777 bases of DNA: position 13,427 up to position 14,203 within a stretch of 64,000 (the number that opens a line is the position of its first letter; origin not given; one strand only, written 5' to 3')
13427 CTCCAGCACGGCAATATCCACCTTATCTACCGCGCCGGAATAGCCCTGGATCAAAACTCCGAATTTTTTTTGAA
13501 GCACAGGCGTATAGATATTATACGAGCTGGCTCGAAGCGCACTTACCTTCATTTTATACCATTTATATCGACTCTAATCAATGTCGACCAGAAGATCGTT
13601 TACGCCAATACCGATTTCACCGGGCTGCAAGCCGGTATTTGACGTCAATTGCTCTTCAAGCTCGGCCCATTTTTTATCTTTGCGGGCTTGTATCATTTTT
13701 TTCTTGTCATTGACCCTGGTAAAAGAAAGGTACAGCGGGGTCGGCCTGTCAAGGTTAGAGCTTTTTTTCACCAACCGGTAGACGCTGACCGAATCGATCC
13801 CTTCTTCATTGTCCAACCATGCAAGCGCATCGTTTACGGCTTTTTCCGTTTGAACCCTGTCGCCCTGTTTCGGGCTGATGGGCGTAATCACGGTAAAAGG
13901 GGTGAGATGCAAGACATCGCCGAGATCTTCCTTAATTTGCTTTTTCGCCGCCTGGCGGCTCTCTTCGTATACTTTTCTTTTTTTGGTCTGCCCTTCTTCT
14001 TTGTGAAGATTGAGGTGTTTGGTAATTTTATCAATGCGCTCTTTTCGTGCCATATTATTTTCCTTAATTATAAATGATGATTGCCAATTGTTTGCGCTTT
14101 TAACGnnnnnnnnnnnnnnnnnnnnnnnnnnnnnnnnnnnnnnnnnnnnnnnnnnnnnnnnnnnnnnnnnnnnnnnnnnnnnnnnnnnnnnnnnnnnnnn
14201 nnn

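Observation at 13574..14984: Two mutually similar ~158-aa proteins of unknown function bracket the precursor gene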

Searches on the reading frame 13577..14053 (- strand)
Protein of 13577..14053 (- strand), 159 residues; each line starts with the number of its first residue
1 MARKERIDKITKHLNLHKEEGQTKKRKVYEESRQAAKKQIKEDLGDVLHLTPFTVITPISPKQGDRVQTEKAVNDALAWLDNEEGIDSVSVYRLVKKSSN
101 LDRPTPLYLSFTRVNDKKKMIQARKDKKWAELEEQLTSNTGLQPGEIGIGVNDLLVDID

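Call 4: search_protein_families(library=pfam, proteins=[window:13577-14053:-], max_evalue=1)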
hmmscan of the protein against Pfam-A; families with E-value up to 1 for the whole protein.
window:13577-14053:- (159 aa): 1 family
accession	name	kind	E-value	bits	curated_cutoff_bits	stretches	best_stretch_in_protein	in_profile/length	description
PF06570.16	DUF1129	-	0.088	12.8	29.1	1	7-82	10-85/207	Protein of unknown function (DUF1129)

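Call 5: search_protein_families(library=ncbifam, proteins=[window:13577-14053:-], max_evalue=1)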
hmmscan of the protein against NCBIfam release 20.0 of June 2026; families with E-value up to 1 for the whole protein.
window:13577-14053:- (159 aa): 1 family
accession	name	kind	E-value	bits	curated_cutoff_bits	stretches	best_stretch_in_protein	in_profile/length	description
NF047911.1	FimbAdhEcpD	equivalog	0.22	9.9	900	1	97-144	438-485/538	fimbrial adhesin EcpD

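Call 7: find_homologous_proteins(query=window:13577-14053:-, max_evalue=0.01)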
Query window:13577-14053:- (159 aa): 1 proteins with E <= 0.01 among 35 candidates.
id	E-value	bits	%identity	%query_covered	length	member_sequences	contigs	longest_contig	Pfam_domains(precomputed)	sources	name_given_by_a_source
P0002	2.0e-97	341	100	100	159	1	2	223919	-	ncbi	-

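Call 50: predict_structure(alignment_id=A4)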
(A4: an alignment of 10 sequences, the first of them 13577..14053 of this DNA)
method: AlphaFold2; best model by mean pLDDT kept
length: 159 residues; sequences in the alignment: 10
mean_pLDDT: 74.5   pTM: 0.59
mean pLDDT of the five models: 74.5, 73.9, 71.6, 70.5, 68.2
residues with pLDDT >= 90: 19; 70-90: 86; 50-70: 41; < 50: 13
segments of 3 or more residues with pLDDT < 50: 15-17, 154-159
pLDDT, mean of each block of 10 residues (from residue 1): 53 49 64 73 71 82 92 91 88 79 80 81 85 87 66 48
secondary structure, 60 per line:
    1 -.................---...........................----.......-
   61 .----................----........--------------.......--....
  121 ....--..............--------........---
elements in order: H2-18 H22-48 E53-59 H66-81 E86-93 E108-114 H117-124 H127-139 H151-156

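Call 53: fold_search(model_id=the predicted structure, library=pdb)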
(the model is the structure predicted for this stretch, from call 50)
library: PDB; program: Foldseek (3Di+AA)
matches with E <= 10: 1209; with E <= 0.001: 48
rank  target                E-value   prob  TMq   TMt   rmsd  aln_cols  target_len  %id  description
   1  4zos_A                3.3e-05  1.00  0.51  0.74   2.7       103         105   12  2.20 Angstrom resolution crystal structure of protein YE0340 of unidentified function from Yersinia enterocolitica sub (released 2015-06-17)
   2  4zos_B                3.5e-05  1.00  0.49  0.77   2.7        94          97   13  2.20 Angstrom resolution crystal structure of protein YE0340 of unidentified function from Yersinia enterocolitica sub (released 2015-06-17)
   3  1y0h_A                3.8e-05  1.00  0.48  0.73   3.4       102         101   14  Structure of Rv0793 from Mycobacterium tuberculosis (released 2004-12-28)
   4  4zos_D                4.0e-05  1.00  0.49  0.76   2.7        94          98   13  2.20 Angstrom resolution crystal structure of protein YE0340 of unidentified function from Yersinia enterocolitica sub (released 2015-06-17)
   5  2ifx_A                4.0e-05  1.00  0.50  0.71   3.0       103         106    7  Crystal structure of a putative 4-methylmuconolactone methylisomerase (YP_295714.1) from Ralstonia eutropha JMP134 at  (released 2006-10-10)
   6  1y0h_B                5.2e-05  1.00  0.48  0.75   2.5        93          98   15  Structure of Rv0793 from Mycobacterium tuberculosis (released 2004-12-28)
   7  4zos_C                7.2e-05  1.00  0.49  0.73   2.9       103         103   10  2.20 Angstrom resolution crystal structure of protein YE0340 of unidentified function from Yersinia enterocolitica sub (released 2015-06-17)
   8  1si9_A                1.0e-04  1.00  0.51  0.74   3.0       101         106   16  Boiling stable protein isolated from Populus tremula (released 2004-09-21)
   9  4dpo_A                1.1e-04  1.00  0.50  0.76   2.1        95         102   12  Crystal structure of a conserved protein MM_1583 from Methanosarcina mazei Go1 (released 2012-02-29)
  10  3bn7                  1.2e-04  1.00  0.47  0.69   2.8        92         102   10  CRYSTAL STRUCTURE OF A DIMERIC FERREDOXIN-LIKE PROTEIN (CC_2267) FROM CAULOBACTER CRESCENTUS CB15 AT 1.64 A RESOLUTION (released 2007-12-25)
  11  3gz7_B                2.2e-04  1.00  0.46  0.70   2.9       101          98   15  Crystal structure of Putative antibiotic biosynthesis monooxygenase (NP_888398.1) from BORDETELLA BRONCHISEPTICA at 2. (released 2009-04-21)
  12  8eif_A                2.5e-04  1.00  0.46  0.69   3.2       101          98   17  Crystal structure of unmodified Pseudomonas aeruginosa protein PA0709 (released 2023-09-27)
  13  8ozo_A                2.6e-04  1.00  0.51  0.74   3.0       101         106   16  Populus tremula stable protein 1 with N-terminal binding peptide extension (released 2024-03-27)
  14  8ecx_A                2.6e-04  1.00  0.46  0.70   3.2       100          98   18  PA0709 with glyoxal and BME modifications (released 2023-09-27)
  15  8ecx_E                2.6e-04  1.00  0.46  0.68   3.2        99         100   18  PA0709 with glyoxal and BME modifications (released 2023-09-27)
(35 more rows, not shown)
